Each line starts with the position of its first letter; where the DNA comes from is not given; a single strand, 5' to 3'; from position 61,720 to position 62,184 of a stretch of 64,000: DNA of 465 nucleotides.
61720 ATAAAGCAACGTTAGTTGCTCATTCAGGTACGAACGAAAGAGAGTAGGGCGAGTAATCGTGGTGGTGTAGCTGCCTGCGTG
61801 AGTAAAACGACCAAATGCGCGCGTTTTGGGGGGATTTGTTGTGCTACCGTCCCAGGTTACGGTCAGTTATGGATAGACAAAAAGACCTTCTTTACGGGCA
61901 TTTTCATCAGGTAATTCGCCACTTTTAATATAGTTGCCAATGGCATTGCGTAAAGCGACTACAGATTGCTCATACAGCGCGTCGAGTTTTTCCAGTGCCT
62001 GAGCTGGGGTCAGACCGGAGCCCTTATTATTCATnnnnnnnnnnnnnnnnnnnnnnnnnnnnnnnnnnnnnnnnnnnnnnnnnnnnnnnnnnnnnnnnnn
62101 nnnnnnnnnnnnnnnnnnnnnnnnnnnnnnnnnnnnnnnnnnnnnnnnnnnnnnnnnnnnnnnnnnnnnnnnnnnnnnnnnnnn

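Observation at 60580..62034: In-frame TAA nonsense codon at codon 56 of amn (AMP nucleosidase)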

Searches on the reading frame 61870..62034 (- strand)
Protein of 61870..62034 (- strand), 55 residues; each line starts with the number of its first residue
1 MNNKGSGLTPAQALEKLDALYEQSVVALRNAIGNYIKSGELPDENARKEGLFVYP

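Call 23: list_cluster_members(proteins=[window:61870-62034:-, window:60583-61728:-, window:60583-61695:-, window:60583-61641:-, window:60583-61623:-, window:61870-62190:-, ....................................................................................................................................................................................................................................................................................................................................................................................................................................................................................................])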
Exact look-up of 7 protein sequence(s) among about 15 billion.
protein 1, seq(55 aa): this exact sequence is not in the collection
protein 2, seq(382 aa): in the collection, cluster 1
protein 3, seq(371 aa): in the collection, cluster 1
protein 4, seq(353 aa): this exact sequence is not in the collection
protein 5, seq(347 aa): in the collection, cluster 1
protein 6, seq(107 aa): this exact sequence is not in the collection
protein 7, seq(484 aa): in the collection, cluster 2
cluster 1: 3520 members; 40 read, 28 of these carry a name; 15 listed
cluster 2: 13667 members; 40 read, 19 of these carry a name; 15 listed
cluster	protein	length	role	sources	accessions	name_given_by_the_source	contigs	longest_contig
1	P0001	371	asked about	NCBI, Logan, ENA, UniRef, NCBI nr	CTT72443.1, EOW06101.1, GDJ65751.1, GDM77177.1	AMP nucleosidase [Escherichia coli] | AMP nucleosidase n=1 Tax=Escherichia coli TaxID=562 RepID=A0A377BQM4_ECOLX | AMP nucleosidase [Escherichia coli KTE102]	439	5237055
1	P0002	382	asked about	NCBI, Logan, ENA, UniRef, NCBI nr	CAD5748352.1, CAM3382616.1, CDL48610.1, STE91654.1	AMP nucleosidase [Escherichia coli] | AMP nucleosidase n=1 Tax=Escherichia coli TaxID=562 RepID=A0A376SJZ4_ECOLX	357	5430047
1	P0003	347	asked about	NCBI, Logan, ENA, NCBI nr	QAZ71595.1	AMP nucleosidase [Escherichia coli]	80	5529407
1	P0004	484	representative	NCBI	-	-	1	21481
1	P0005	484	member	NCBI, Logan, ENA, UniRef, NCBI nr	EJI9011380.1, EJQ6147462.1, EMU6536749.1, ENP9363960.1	AMP nucleosidase [Escherichia albertii] | AMP nucleosidase n=1 Tax=Escherichia albertii TaxID=208962 RepID=UPI0007441AC4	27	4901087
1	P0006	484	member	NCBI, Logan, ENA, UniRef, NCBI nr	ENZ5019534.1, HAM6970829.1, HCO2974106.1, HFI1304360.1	AMP nucleosidase [Escherichia coli] | AMP nucleosidase n=1 Tax=Escherichia coli TaxID=562 RepID=UPI0019A04B85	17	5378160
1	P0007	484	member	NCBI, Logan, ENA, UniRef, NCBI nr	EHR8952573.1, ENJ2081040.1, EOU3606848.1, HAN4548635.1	AMP nucleosidase [Escherichia coli] | AMP nucleosidase n=1 Tax=Escherichia coli TaxID=562 RepID=UPI0019976C4E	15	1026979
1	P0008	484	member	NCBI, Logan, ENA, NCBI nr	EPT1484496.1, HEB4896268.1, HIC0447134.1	TPA: AMP nucleosidase [Escherichia coli] | AMP nucleosidase [Escherichia coli]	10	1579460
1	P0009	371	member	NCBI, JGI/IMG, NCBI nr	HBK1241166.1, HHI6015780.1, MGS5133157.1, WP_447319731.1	TPA: AMP nucleosidase, partial [Escherichia coli] | AMP nucleosidase [Escherichia coli]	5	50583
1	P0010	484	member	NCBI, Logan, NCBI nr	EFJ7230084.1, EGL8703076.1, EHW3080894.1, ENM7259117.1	AMP nucleosidase [Escherichia coli]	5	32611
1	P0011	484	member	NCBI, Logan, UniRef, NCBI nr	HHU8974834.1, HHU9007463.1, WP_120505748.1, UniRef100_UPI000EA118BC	TPA: AMP nucleosidase [Escherichia coli] | AMP nucleosidase n=1 Tax=Escherichia coli TaxID=562 RepID=UPI000EA118BC | AMP nucleosidase [Escherichia coli]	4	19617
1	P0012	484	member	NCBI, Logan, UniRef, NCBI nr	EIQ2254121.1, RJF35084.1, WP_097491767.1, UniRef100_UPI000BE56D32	AMP nucleosidase [Escherichia coli] | AMP nucleosidase n=1 Tax=Escherichia coli TaxID=562 RepID=UPI000BE56D32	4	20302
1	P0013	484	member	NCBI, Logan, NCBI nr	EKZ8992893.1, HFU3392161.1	TPA: AMP nucleosidase [Escherichia coli] | AMP nucleosidase [Escherichia coli]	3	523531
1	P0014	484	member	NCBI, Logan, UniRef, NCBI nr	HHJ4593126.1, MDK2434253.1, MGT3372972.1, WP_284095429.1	AMP nucleosidase [Escherichia coli] | AMP nucleosidase n=1 Tax=Escherichia coli TaxID=562 RepID=UPI0024DE277B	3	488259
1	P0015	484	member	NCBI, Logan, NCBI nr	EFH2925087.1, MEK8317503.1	AMP nucleosidase [Escherichia coli]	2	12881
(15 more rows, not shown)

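Call 26: find_encoding_contigs(protein=P0002, flank=1500, max_places=10)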
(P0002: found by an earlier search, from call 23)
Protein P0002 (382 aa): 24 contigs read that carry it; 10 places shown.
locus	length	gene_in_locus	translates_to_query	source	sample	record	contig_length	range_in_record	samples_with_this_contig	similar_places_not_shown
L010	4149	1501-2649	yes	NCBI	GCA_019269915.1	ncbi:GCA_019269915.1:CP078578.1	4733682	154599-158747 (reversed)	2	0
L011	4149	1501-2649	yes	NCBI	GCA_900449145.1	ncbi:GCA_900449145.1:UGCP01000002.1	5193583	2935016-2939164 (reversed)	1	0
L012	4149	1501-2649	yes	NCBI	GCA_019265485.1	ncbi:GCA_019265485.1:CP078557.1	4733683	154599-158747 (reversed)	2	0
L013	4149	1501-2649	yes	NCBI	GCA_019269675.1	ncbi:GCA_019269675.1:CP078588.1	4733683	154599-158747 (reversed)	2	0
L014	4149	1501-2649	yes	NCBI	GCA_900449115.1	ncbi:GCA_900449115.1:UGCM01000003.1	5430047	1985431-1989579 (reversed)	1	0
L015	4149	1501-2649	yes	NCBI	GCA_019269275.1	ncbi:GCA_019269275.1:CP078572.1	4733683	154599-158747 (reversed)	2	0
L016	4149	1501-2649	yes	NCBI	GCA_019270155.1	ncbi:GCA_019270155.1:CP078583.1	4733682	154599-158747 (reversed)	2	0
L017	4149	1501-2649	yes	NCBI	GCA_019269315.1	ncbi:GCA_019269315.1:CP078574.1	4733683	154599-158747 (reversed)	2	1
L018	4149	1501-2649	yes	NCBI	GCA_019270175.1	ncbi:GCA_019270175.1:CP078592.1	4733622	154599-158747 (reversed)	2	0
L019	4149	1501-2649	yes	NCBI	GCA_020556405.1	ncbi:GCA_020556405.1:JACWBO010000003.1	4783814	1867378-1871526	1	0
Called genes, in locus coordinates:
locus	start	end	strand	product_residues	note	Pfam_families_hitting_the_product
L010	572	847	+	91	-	PF03811:Zn_ribbon_InsA, PF12759:HTH_Tnp_IS1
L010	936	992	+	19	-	PF03400:DDE_Tnp_IS1 (weak)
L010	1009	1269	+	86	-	PF03400:DDE_Tnp_IS1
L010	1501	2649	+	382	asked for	PF10423:AMNp_N, PF01048:PNP_UDP_1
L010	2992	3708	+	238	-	PF20772:TACO1_YebC_N, PF01709:Transcrip_reg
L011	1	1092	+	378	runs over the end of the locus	PF00083:Sugar_tr, PF07690:MFS_1, PF00083:Sugar_tr (weak), PF07690:MFS_1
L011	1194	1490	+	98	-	PF10423:AMNp_N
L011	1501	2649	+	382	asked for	PF10423:AMNp_N, PF01048:PNP_UDP_1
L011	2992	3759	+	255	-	PF20772:TACO1_YebC_N, PF01709:Transcrip_reg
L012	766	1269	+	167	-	-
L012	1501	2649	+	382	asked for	PF10423:AMNp_N, PF01048:PNP_UDP_1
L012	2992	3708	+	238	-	PF20772:TACO1_YebC_N, PF01709:Transcrip_reg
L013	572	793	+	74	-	PF03811:Zn_ribbon_InsA, PF12759:HTH_Tnp_IS1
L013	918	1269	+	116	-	PF03400:DDE_Tnp_IS1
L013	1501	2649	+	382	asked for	PF10423:AMNp_N, PF01048:PNP_UDP_1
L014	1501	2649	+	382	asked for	PF10423:AMNp_N, PF01048:PNP_UDP_1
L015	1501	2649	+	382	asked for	PF10423:AMNp_N, PF01048:PNP_UDP_1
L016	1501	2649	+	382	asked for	PF10423:AMNp_N, PF01048:PNP_UDP_1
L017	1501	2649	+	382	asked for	PF10423:AMNp_N, PF01048:PNP_UDP_1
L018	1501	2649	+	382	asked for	PF10423:AMNp_N, PF01048:PNP_UDP_1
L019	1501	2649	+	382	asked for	PF10423:AMNp_N, PF01048:PNP_UDP_1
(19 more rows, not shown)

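Call 27: find_encoding_contigs(protein=P0001, flank=1500, max_places=10)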
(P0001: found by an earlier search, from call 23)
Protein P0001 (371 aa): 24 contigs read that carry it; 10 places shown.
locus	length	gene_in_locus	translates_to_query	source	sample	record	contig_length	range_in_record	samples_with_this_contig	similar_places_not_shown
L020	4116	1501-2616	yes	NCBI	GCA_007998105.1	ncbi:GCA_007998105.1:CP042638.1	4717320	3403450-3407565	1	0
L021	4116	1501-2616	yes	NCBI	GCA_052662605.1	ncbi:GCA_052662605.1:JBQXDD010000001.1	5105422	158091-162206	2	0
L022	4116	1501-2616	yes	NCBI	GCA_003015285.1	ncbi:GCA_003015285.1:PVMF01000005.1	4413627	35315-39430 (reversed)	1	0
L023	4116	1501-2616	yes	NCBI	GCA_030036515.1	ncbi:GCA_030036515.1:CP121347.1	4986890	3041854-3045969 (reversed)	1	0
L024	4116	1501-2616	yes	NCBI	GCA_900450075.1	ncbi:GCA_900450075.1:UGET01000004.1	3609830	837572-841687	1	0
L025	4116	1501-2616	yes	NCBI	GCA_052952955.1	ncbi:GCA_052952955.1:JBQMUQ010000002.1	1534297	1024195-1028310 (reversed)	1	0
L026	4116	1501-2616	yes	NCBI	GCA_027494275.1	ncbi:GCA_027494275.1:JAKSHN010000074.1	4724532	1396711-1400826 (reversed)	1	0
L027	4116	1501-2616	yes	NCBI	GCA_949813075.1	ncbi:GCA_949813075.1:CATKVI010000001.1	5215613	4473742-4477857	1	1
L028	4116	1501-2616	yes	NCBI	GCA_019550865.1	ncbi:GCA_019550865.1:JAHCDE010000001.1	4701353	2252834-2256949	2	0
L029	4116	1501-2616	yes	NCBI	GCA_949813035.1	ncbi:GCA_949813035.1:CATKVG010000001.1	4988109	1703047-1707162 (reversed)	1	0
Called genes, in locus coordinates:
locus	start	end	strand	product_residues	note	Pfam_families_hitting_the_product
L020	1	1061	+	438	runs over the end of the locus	PF00083:Sugar_tr, PF07690:MFS_1, PF00083:Sugar_tr (weak), PF07690:MFS_1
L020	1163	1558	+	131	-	PF10423:AMNp_N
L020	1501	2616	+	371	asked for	PF10423:AMNp_N, PF01048:PNP_UDP_1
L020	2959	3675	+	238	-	PF20772:TACO1_YebC_N, PF01709:Transcrip_reg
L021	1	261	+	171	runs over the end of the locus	PF00083:Sugar_tr (weak)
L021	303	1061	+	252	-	PF13347:MFS_2, PF00083:Sugar_tr (weak), PF07690:MFS_1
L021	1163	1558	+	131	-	PF10423:AMNp_N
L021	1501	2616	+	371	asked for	PF10423:AMNp_N, PF01048:PNP_UDP_1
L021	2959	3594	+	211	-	PF20772:TACO1_YebC_N, PF01709:Transcrip_reg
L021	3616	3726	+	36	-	-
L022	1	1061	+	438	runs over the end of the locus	PF00083:Sugar_tr, PF07690:MFS_1, PF00083:Sugar_tr (weak), PF07690:MFS_1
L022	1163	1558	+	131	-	PF10423:AMNp_N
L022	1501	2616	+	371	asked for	PF10423:AMNp_N, PF01048:PNP_UDP_1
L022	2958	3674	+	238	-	PF20772:TACO1_YebC_N, PF01709:Transcrip_reg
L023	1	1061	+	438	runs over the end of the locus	PF00083:Sugar_tr, PF07690:MFS_1, PF00083:Sugar_tr (weak), PF07690:MFS_1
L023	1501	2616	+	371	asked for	PF10423:AMNp_N, PF01048:PNP_UDP_1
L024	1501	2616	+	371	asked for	PF10423:AMNp_N, PF01048:PNP_UDP_1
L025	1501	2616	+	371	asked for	PF10423:AMNp_N, PF01048:PNP_UDP_1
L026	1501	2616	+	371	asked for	PF10423:AMNp_N, PF01048:PNP_UDP_1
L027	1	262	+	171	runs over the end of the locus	PF00083:Sugar_tr, PF07690:MFS_1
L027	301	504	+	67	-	-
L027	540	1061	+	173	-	PF00083:Sugar_tr (weak), PF07690:MFS_1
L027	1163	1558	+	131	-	PF10423:AMNp_N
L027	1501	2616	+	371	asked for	PF10423:AMNp_N, PF01048:PNP_UDP_1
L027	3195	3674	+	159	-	PF01709:Transcrip_reg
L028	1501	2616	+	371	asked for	PF10423:AMNp_N, PF01048:PNP_UDP_1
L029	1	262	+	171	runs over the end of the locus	PF00083:Sugar_tr, PF07690:MFS_1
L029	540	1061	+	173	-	PF00083:Sugar_tr (weak), PF07690:MFS_1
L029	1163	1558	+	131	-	PF10423:AMNp_N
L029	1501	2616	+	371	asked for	PF10423:AMNp_N, PF01048:PNP_UDP_1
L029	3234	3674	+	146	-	PF01709:Transcrip_reg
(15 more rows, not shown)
